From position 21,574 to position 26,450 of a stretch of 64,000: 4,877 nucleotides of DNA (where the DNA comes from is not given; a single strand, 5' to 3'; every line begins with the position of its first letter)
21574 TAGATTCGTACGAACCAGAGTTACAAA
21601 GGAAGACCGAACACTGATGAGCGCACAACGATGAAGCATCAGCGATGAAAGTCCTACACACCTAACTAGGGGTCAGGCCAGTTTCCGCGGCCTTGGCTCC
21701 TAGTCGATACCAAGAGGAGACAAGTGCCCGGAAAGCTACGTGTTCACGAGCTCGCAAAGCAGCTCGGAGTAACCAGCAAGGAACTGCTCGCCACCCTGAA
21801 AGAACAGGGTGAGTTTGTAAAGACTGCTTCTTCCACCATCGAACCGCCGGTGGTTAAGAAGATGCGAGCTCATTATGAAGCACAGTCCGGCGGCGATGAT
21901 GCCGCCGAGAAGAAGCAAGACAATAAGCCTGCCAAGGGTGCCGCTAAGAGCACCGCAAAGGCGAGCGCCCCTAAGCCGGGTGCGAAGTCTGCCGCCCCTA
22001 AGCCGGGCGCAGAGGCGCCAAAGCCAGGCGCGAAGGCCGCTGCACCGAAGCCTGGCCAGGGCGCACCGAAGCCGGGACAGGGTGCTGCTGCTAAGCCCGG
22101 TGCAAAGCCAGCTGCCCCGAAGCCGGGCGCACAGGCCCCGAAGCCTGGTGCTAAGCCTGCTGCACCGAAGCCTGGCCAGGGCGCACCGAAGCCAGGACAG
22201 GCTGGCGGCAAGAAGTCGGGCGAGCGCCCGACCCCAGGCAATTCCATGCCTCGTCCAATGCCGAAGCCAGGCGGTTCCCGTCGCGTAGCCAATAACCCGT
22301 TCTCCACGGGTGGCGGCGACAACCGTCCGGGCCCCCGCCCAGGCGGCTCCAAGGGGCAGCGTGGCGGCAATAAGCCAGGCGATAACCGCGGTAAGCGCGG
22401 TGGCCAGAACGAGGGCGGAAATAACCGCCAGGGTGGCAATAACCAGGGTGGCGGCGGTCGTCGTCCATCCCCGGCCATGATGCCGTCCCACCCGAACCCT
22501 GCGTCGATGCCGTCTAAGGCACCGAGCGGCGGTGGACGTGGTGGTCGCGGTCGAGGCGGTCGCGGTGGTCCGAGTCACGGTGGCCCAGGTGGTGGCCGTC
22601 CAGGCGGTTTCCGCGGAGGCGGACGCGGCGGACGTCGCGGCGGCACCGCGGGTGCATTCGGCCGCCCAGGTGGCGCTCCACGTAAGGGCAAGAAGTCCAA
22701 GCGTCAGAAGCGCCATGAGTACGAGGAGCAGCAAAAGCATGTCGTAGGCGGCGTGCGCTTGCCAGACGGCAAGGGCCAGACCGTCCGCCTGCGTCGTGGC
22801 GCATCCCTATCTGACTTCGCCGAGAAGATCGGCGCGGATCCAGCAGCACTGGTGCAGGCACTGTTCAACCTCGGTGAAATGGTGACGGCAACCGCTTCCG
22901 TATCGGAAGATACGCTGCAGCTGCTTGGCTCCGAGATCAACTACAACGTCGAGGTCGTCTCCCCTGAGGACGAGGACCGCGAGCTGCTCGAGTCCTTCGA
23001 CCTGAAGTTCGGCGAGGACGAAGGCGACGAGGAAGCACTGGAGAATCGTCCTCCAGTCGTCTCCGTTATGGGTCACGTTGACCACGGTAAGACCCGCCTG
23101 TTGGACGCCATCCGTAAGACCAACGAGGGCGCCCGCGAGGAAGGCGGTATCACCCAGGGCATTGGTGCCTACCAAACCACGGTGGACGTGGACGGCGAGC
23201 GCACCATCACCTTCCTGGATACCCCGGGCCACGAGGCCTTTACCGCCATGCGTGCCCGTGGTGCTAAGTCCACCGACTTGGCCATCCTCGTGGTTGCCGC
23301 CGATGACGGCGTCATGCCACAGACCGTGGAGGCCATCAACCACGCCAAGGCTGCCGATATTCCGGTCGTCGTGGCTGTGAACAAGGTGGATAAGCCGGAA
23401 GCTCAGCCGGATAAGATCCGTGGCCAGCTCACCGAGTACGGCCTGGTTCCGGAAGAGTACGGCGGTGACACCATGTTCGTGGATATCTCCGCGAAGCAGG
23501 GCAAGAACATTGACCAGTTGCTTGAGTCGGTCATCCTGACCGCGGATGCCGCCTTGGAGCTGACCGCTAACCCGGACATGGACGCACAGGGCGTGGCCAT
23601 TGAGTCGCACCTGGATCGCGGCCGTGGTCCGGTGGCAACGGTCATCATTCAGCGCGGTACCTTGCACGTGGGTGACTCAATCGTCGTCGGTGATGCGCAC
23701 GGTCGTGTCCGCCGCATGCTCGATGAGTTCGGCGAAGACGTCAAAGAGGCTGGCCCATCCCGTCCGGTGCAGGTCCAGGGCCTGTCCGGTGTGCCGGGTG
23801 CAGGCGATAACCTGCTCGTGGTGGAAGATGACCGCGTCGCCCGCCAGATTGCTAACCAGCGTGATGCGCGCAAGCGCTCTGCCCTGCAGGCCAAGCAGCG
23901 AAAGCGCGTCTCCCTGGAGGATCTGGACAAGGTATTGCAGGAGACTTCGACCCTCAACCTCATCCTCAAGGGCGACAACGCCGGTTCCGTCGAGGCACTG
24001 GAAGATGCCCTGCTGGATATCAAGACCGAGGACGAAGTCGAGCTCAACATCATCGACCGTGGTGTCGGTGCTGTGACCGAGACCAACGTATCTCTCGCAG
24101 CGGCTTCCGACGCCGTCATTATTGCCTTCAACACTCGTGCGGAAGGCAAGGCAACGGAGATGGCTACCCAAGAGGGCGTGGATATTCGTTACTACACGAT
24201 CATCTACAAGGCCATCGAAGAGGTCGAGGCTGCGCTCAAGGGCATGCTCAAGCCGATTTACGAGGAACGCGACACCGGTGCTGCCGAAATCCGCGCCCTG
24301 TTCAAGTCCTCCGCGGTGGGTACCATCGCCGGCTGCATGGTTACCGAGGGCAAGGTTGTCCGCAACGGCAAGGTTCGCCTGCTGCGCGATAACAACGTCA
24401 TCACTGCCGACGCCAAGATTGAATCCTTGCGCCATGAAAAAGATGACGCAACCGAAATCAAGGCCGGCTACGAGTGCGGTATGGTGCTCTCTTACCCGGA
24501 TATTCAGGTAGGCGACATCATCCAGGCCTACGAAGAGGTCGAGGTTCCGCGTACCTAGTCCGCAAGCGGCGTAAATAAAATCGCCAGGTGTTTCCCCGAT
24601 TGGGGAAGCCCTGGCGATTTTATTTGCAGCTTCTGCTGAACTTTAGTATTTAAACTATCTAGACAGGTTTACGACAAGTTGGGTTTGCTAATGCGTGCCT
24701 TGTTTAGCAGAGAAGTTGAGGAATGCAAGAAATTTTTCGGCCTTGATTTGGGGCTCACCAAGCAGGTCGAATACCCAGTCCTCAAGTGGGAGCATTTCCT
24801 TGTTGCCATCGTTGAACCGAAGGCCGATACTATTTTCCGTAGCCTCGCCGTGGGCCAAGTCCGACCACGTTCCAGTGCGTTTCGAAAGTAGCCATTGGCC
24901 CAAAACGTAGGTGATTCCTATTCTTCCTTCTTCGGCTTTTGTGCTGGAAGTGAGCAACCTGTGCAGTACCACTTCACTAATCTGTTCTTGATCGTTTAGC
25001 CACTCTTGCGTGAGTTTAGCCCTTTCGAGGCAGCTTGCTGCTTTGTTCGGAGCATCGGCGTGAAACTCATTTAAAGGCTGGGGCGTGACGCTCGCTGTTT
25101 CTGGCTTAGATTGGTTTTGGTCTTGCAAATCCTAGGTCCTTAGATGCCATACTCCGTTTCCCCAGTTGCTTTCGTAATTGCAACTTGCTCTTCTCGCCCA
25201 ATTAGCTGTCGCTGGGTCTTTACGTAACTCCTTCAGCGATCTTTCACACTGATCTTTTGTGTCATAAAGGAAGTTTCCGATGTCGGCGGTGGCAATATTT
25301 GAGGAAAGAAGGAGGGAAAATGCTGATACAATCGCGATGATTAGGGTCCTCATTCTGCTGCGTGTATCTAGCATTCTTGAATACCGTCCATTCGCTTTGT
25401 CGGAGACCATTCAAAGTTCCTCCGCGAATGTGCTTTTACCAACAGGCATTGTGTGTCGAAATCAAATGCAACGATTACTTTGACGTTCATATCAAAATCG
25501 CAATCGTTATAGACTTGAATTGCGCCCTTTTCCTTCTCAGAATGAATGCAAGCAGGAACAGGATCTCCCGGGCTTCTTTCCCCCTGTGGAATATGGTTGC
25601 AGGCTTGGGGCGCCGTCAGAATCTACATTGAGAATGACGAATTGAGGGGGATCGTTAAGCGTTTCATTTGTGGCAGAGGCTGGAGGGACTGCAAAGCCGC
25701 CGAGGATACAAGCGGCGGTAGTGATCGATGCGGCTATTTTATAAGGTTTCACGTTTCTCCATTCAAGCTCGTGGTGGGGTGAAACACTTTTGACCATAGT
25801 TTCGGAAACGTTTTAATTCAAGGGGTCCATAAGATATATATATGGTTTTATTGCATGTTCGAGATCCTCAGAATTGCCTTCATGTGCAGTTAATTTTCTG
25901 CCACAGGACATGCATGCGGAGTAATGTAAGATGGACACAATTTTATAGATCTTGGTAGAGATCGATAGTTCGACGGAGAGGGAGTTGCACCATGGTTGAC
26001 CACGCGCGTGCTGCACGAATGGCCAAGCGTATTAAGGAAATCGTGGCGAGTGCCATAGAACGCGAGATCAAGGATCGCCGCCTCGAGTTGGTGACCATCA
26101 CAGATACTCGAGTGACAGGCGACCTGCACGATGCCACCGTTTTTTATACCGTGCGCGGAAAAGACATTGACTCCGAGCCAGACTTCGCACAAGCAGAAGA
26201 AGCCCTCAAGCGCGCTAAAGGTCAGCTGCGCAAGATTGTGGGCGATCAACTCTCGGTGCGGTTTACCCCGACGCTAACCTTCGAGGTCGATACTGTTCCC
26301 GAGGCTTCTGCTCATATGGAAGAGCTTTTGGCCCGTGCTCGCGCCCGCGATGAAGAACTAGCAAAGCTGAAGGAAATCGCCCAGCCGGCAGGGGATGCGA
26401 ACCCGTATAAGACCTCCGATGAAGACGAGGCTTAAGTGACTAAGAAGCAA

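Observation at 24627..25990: AT-rich 1.4-kb insertion precisely between infB and rbfA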

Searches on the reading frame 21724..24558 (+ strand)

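Call 5: search_protein_families(library=ncbifam, proteins=[window:21724-24558:+], max_evalue=1)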
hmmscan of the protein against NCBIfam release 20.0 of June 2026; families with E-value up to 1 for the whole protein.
window:21724-24558:+ (944 aa): 42 families (the best 25 are shown)
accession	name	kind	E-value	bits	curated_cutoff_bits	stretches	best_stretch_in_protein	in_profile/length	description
TIGR00487.1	IF-2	equivalog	1.7e-220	733.8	424.4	1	353-944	5-585/587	translation initiation factor IF-2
NF003078.0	PRK04004.1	equivalog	4.2e-50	170.9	468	2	439-557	7-140/598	translation initiation factor IF-2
TIGR00491.2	aIF-2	equivalog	3.7e-42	144.5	554.75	2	442-557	3-133/591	translation initiation factor IF-2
NF011418.0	PRK14845.1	equivalog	1.6e-35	122.2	756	3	457-557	475-590/1049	translation initiation factor IF-2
TIGR00231.1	small_GTP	domain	4.7e-29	101.3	42.5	1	444-601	4-160/164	GTP-binding protein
TIGR00475.1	selB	equivalog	5.4e-27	94.7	242.25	1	446-676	3-233/581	selenocysteine-specific translation elongation factor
TIGR01393.1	lepA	equivalog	3.3e-22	78.6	533.9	1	447-655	7-224/595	translation elongation factor 4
TIGR01394.1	TypA_BipA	equivalog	2.4e-19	69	757.3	2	446-660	4-240/594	translational GTPase TypA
TIGR03680.1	eif2g_arch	equivalog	9e-18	64.7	514.5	2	486-653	74-247/407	translation initiation factor IF-2 subunit gamma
NF003077.0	PRK04000.1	equivalog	6.2e-17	61.9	315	2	489-604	81-197/412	translation initiation factor IF-2 subunit gamma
NF009373.0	PRK12736.1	subfamily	2.6e-16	59.4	452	1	446-655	15-245/394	elongation factor Tu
TIGR00485.1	EF-Tu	equivalog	2.5e-15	56.1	522.4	1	446-654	15-244/394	elongation factor Tu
NF009372.0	PRK12735.1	subfamily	3.2e-15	55.9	479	1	446-654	15-246/396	elongation factor Tu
NF000766.0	PRK00049.1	subfamily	3.2e-15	55.8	449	1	446-654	15-246/396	elongation factor Tu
NF012153.1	tet_protect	equivalog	2.1e-13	49.4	775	1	445-568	26-140/614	tetracycline resistance ribosomal protection protein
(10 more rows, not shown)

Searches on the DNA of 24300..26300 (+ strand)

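Call 29: search_dna_similar(query=window:24559-25991:+, collection=plasmids, mode=distant)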
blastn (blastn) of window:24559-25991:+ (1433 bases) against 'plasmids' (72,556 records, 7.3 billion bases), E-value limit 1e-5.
No match.

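Call 30: search_dna_similar(query=window:24559-25991:+, collection=phages, mode=distant)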
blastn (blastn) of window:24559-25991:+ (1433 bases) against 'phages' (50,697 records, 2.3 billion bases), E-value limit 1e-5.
No match.

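Call 46: search_rna_families(source=window, start=24300, end=26300, threshold=evalue, max_evalue=1)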
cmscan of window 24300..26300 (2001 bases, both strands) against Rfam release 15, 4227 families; matches with E-value up to 1: 1.
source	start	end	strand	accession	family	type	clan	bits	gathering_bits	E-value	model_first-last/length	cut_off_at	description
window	24573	24625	+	RF04102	MIR6457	Gene; miRNA;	-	23.3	140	0.12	1-177/177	no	MIR6457 microRNA precursor family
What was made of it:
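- Tried and rejected: Only a meaningless miRNA-model hit on the hairpin (call 46).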
